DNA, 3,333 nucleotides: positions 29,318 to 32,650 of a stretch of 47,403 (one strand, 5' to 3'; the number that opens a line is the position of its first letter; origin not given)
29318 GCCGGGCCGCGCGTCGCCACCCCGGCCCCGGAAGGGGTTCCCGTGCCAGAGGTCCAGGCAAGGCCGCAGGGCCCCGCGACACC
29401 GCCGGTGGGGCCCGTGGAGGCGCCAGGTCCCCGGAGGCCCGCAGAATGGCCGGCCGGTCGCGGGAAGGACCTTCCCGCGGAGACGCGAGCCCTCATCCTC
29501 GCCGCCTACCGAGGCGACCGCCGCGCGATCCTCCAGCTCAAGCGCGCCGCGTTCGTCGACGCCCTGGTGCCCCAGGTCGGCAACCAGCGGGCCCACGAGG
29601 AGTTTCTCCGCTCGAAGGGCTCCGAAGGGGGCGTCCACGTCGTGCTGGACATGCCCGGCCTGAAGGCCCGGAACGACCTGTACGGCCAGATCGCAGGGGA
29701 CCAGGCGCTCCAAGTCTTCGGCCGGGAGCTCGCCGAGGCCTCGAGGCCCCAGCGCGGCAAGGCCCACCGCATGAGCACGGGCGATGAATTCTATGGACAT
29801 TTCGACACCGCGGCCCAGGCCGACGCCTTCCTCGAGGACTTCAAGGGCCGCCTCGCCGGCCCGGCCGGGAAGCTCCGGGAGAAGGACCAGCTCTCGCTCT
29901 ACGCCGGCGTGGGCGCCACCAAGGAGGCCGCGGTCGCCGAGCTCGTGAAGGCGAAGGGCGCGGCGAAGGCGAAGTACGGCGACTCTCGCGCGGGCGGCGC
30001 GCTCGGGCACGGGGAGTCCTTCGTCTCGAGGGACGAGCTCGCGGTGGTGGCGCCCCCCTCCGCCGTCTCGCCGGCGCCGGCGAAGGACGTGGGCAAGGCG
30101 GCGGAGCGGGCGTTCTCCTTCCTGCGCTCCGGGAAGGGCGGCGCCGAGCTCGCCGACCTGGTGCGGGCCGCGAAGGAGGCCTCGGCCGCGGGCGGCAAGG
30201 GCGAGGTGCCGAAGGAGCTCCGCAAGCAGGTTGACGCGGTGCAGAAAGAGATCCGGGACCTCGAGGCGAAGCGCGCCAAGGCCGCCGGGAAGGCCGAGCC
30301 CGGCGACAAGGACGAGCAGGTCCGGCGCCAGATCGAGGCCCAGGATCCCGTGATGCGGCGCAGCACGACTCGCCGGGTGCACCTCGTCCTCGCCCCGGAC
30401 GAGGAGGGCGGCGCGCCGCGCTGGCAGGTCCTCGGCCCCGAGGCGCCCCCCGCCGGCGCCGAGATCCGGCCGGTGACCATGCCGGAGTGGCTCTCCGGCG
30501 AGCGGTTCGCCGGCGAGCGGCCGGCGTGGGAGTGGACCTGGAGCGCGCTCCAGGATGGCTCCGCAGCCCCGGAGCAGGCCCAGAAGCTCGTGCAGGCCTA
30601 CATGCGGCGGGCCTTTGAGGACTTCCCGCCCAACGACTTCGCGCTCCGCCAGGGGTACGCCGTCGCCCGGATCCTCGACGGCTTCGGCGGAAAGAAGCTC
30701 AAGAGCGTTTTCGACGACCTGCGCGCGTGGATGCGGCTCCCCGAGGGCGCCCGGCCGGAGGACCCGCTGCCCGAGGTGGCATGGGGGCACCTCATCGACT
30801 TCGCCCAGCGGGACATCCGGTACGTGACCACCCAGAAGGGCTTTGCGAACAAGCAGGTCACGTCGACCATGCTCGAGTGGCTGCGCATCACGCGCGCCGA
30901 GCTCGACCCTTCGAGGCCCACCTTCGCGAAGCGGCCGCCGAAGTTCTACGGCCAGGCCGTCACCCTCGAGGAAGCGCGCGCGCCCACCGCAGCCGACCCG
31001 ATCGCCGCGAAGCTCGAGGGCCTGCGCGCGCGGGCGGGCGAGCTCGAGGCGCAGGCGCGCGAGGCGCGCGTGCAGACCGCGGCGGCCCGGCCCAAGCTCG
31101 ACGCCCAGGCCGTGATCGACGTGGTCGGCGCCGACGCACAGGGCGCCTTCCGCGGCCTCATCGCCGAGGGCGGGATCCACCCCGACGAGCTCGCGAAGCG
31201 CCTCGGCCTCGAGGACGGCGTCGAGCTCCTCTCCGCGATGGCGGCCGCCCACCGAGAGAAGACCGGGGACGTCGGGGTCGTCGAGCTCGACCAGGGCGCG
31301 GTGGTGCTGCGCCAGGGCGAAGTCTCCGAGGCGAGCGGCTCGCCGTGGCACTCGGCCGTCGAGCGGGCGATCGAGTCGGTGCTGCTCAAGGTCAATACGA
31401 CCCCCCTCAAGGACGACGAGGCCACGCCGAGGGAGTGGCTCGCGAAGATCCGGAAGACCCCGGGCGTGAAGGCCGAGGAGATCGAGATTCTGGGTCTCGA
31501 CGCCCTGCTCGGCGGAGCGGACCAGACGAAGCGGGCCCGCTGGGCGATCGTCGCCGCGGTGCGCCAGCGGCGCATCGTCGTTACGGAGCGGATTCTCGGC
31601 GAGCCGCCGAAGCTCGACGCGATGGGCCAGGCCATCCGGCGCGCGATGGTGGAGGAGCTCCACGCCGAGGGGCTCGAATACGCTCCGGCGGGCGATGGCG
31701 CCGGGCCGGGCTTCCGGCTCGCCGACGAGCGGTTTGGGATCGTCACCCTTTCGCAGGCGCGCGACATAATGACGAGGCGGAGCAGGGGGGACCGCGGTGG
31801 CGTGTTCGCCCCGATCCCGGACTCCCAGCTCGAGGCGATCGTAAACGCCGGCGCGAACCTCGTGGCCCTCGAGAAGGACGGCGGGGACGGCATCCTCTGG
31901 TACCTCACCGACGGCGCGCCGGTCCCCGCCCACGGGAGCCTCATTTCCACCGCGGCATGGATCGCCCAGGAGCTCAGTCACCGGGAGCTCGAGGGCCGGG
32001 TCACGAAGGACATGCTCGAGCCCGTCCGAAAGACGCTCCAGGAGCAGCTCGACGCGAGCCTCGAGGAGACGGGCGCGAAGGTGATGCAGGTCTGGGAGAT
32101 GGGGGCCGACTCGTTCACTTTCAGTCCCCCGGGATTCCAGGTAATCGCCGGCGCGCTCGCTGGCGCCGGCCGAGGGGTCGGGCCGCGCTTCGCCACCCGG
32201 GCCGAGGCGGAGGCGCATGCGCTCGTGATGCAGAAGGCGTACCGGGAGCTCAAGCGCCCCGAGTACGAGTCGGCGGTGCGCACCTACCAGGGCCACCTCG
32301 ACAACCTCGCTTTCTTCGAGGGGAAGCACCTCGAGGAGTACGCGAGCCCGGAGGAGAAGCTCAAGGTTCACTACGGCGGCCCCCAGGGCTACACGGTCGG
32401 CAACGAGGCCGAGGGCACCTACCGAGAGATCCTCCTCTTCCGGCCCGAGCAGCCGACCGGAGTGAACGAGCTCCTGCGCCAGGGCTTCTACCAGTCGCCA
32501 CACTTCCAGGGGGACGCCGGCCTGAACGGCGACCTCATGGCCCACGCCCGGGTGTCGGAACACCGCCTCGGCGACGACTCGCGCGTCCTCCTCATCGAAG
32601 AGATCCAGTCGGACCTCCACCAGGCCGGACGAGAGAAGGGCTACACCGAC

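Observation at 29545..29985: Divergent GGDEF-type nucleotidyl-cyclase (palm) domain, motif STGDEF, embedded in the giant virion-position protein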

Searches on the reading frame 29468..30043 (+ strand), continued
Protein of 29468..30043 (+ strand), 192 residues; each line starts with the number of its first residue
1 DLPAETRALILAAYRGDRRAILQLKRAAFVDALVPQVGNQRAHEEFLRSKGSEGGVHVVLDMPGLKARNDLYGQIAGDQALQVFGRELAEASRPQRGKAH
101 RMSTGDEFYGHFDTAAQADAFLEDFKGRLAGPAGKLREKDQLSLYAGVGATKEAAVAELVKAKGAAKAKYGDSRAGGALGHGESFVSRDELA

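Call 41: fold_search(model_id=the predicted structure, library=pdb)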
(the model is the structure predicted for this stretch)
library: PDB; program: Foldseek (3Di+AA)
matches with E <= 10: 884; with E <= 0.001: 96
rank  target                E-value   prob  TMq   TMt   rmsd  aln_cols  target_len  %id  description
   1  6ttr_A                2.8e-09  1.00  0.69  0.65   3.9       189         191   18  Crystal Structure of the coiled coil and GGDEF domain of DgcB from Caulobacter crescentus in complex with c-di-GMP (released 2021-01-13)
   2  3ign                  7.2e-09  1.00  0.56  0.60   5.4       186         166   20  Crystal Structure of the GGDEF domain from Marinobacter aquaeolei diguanylate cyclase complexed with c-di-GMP - Northeas (released 2009-08-11)
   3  4wxo_A                1.0e-08  1.00  0.61  0.60   5.4       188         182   22  SadC (300-487) from Pseudomonas aeruginosa PAO1 (released 2015-11-18)
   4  3i5c_B                1.5e-08  1.00  0.60  0.55   5.8       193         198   19  Crystal structure of a fusion protein containing the leucine zipper of GCN4 and the GGDEF domain of WspR from Pseudomo (released 2009-08-18)
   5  3i5b_A                2.1e-08  1.00  0.59  0.61   4.2       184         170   17  Crystal structure of the isolated GGDEF domain of WpsR from Pseudomonas aeruginosa (released 2009-08-18)
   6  5euh_A                3.0e-08  1.00  0.64  0.68   4.0       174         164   21  Crystal structure of the c-di-GMP-bound GGDEF domain of P. fluorescens GcbC (released 2015-12-30)
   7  3bre_A                3.2e-08  1.00  0.67  0.39   4.5       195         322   19  Crystal Structure of P.aeruginosa PA3702 (released 2008-04-01)
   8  3i5c_A                3.2e-08  1.00  0.62  0.56   5.6       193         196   20  Crystal structure of a fusion protein containing the leucine zipper of GCN4 and the GGDEF domain of WspR from Pseudomo (released 2009-08-18)
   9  6tts_A                3.6e-08  1.00  0.64  0.67   3.9       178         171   18  Crystal structure of the GGDEF domain of DgcB from Caulobacter crescentus in complex with c-di-GMP (released 2021-01-13)
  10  9t28                  3.6e-08  1.00  0.59  0.62   4.1       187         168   18  WspR response regulator with crystallization epitope mutations G306D:G308D (released 2025-12-10)
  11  6tts_B                3.9e-08  1.00  0.63  0.63   4.5       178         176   19  Crystal structure of the GGDEF domain of DgcB from Caulobacter crescentus in complex with c-di-GMP (released 2021-01-13)
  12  9g86_A                4.1e-08  1.00  0.65  0.28   4.2       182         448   20  Structure of Response regulator PleD in complex with c-diGMP and pppGpp (released 2025-08-06)
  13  7e6g_A                4.4e-08  1.00  0.66  0.46   4.4       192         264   21  Crystal structure of diguanylate cyclase SiaD in complex with its activator SiaC from Pseudomonas aeruginosa (released 2021-09-22)
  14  4wxw                  5.3e-08  1.00  0.64  0.69   3.5       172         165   22  SadC (323-487) from Pseudomonas aeruginosa PAO1 (released 2015-11-18)
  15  3bre_B                5.3e-08  1.00  0.67  0.39   4.1       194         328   20  Crystal Structure of P.aeruginosa PA3702 (released 2008-04-01)
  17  6ttr_B                6.0e-08  1.00  0.66  0.61   4.5       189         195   18  Crystal Structure of the coiled coil and GGDEF domain of DgcB from Caulobacter crescentus in complex with c-di-GMP (released 2021-01-13)
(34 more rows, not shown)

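Call 48: find_related_loci(query=window:29468-30043:+, collection=viral_contigs, flank=10000)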
Query window:29468-30043:+ (192 aa) in viral_contigs; peptide patterns used: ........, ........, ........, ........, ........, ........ (x = any residue, [..] = any of these).
4 stretches matched a pattern, but none encodes a relative of the query by tblastn (E <= 1e-3).

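Call 54: find_encoding_contigs(protein=P0011, flank=10000, max_places=3)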
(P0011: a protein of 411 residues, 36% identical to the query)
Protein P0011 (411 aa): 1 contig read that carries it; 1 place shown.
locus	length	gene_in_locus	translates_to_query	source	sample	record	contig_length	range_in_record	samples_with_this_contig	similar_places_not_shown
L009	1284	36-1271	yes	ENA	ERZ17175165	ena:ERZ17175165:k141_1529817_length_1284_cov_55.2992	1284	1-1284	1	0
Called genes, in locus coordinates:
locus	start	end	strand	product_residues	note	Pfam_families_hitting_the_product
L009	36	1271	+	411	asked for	PF00990:GGDEF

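Call 55: find_encoding_contigs(protein=P0016, flank=10000, max_places=3)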
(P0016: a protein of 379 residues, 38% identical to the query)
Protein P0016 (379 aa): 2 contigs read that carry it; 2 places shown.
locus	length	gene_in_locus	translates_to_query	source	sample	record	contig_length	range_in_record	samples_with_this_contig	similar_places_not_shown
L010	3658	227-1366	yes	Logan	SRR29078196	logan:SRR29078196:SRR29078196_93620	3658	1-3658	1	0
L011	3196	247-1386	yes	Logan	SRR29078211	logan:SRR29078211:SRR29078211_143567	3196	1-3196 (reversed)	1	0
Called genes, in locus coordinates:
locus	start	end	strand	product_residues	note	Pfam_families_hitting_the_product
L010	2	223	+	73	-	?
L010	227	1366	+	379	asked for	PF00990:GGDEF, PF26820:Phage_T4_Y00F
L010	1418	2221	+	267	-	-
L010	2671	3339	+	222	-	-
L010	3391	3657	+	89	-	?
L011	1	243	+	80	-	?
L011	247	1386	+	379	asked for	PF00990:GGDEF, PF26820:Phage_T4_Y00F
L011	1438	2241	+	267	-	-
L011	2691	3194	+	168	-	?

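Call 57: search_dna_similar(query=P0012, collection=phages, mode=protein, max_evalue=0.00001, max_rows=40)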
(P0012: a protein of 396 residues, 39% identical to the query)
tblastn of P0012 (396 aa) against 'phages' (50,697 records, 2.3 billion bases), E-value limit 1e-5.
Records with a match: 9; places in all: 9; records where one place covers at least 80% of the query: 0.
Best place of each record, by identity: <60% 9.
By first word of the organism name: Bacteriophage 8; Myxococcus 1.
By host as written in the record: - 8; Myxococcus sp. 1.
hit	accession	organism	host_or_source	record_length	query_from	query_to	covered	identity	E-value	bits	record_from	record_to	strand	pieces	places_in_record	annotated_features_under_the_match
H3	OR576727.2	Myxococcus phage Mx1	Myxococcus sp.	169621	125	355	50%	37.2%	7e-20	122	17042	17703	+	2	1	nucleotide cyclase | hypothetical protein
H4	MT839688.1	Bacteriophage sp.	human fecal samples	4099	184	345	41%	30.5%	2e-9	66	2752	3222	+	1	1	record has no annotation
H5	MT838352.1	Bacteriophage sp.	human fecal samples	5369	200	355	39%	28.3%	6e-6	54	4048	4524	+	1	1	record has no annotation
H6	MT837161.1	Bacteriophage sp.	human fecal samples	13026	216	354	35%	30.4%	3e-6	56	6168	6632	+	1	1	record has no annotation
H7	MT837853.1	Bacteriophage sp.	human fecal samples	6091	215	340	32%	30.5%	6e-6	54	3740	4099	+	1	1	record has no annotation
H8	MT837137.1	Bacteriophage sp.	human fecal samples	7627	205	307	26%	36.1%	1e-7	60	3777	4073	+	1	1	record has no annotation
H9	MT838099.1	Bacteriophage sp.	human fecal samples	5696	238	364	32%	29.0%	2e-6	56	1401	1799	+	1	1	record has no annotation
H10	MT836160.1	Bacteriophage sp.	human fecal samples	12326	219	340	31%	30.2%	4e-7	58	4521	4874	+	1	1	record has no annotation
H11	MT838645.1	Bacteriophage sp.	human fecal samples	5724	216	305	23%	38.9%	3e-7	59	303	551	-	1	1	record has no annotation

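Call 71: search_protein_families(library=pfam, alignment_id=A2, max_evalue=0.001)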
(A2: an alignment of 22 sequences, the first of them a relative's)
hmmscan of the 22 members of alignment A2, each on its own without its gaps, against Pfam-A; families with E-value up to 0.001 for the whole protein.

A. member 1, P0033 (983 aa): 1 family
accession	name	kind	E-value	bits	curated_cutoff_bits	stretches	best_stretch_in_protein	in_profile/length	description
PF00990.26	GGDEF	-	1.1e-16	61.4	23.8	1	769-907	2-158/161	Diguanylate cyclase, GGDEF domain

B. families by the number of members that match (of 22 scanned): 8 families
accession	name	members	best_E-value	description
PF00990.26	GGDEF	21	1.5e-77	Diguanylate cyclase, GGDEF domain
PF18834.6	LPD22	5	2.4e-11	Large polyvalent protein associated domain 22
PF18814.6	PBECR5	2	3.4e-19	phage-Barnase-EndoU-ColicinE5/D-RelE like nuclease5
PF18858.6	LPD39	1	1.4e-31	Large polyvalent protein associated domain 39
PF18763.7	ddrB-ParB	1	7.3e-17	ddrB-like ParB superfamily domain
PF11697.13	DUF3293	1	5.8e-10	Protein of unknown function (DUF3293)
PF17853.6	GGDEF_2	1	8.3e-09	GGDEF-like domain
PF23780.1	S-AdoMet_lyase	1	1.3e-07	S-Adenosylmethionine lyase family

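Call 75: fold_search(model_id=the predicted structure, library=viral)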
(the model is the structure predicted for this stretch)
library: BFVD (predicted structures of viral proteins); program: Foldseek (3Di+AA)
matches with E <= 10: 507; with E <= 0.001: 8
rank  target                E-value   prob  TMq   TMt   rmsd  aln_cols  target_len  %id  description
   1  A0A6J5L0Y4            1.3e-12  1.00  0.72  0.34   3.3       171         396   30  GGDEF domain [uncultured Caudovirales phage]
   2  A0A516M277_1          3.4e-09  1.00  0.67  0.11   6.1       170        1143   29  (no name in the UniProt tables at hand)
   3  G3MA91                8.7e-09  1.00  0.64  0.48   4.2       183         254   18  Gp350 [Bacillus phage G]
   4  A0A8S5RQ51            9.8e-09  1.00  0.64  0.28   4.1       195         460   21  GGDEF protein (Fragment) [virus sp. ctr1v16]
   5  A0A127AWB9            2.3e-07  1.00  0.65  0.63   3.8       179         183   20  Diguanylate cyclase [Bacillus phage SP-15]
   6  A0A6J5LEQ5            5.2e-07  1.00  0.65  0.35   5.0       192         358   19  Diguanylate cyclase AdrA [uncultured Caudovirales phage]
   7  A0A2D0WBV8            2.6e-06  1.00  0.60  0.69   2.7       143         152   31  Diguanylate-cyclase GGDEF domain protein [Bordetella phage CN1]
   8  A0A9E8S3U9            4.1e-05  1.00  0.53  0.63   5.4       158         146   22  (no name in the UniProt tables at hand)
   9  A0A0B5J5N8            1.2e-03  1.00  0.44  0.18   3.9       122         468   15  Guanylate cyclase domain-containing protein [Pandoravirus inopinatum]
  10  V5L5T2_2              6.7e-03  1.00  0.44  0.10   2.9       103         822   13  (no name in the UniProt tables at hand)
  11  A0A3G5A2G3            8.1e-03  0.99  0.45  0.22   5.7       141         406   16  Response regulator [Harvfovirus sp.]
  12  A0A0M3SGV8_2          9.1e-03  1.00  0.42  0.08   8.2       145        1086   13  (no name in the UniProt tables at hand)
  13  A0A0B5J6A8            4.1e-02  1.00  0.46  0.10   3.0       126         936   12  Serine/threonine kinase motif-containing protein [Pandoravirus inopinatum]
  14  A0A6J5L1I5            6.3e-02  0.85  0.39  0.22   4.9       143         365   12  Uncharacterized protein [uncultured Caudovirales phage]
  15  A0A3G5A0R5            8.6e-02  0.90  0.47  0.20   5.4       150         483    9  Guanylate cyclase domain-containing protein [Faunusvirus sp.]
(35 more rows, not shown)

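Call 80: find_related_loci(query=A3, collection=metagenome_contigs, flank=10000)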
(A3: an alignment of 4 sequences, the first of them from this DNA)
Query A3 (178 aa) in metagenome_contigs; peptide patterns used: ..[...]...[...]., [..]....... (x = any residue, [..] = any of these).
224 stretches matched a pattern, but none encodes a relative of the query by tblastn (E <= 1e-3).

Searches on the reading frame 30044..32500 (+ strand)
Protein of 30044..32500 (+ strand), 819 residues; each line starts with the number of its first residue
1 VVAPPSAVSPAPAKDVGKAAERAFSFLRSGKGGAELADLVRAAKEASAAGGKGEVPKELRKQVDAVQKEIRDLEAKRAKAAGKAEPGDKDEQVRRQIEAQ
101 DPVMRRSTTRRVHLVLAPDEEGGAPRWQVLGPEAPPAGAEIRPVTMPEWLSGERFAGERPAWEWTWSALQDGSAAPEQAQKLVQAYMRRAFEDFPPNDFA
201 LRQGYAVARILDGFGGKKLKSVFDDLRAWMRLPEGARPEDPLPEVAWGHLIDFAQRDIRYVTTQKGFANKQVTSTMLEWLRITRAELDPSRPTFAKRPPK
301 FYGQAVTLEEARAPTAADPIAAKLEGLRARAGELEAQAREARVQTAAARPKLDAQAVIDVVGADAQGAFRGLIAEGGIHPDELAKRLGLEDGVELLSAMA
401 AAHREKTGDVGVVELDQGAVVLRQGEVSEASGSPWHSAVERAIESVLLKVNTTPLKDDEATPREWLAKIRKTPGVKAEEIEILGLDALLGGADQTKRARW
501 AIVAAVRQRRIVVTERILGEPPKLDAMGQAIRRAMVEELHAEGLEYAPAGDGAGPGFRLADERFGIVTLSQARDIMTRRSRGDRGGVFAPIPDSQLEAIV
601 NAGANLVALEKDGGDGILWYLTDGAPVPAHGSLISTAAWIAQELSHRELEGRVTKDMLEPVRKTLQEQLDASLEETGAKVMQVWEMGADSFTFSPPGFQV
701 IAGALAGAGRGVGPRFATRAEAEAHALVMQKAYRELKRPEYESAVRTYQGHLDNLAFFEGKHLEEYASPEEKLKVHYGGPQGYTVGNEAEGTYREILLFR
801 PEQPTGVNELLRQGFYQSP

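Call 25: search_protein_families(library=pfam, proteins=[window:30044-32500:+], max_evalue=1)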
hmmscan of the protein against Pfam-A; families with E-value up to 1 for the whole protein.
window:30044-32500:+ (819 aa): 0 families
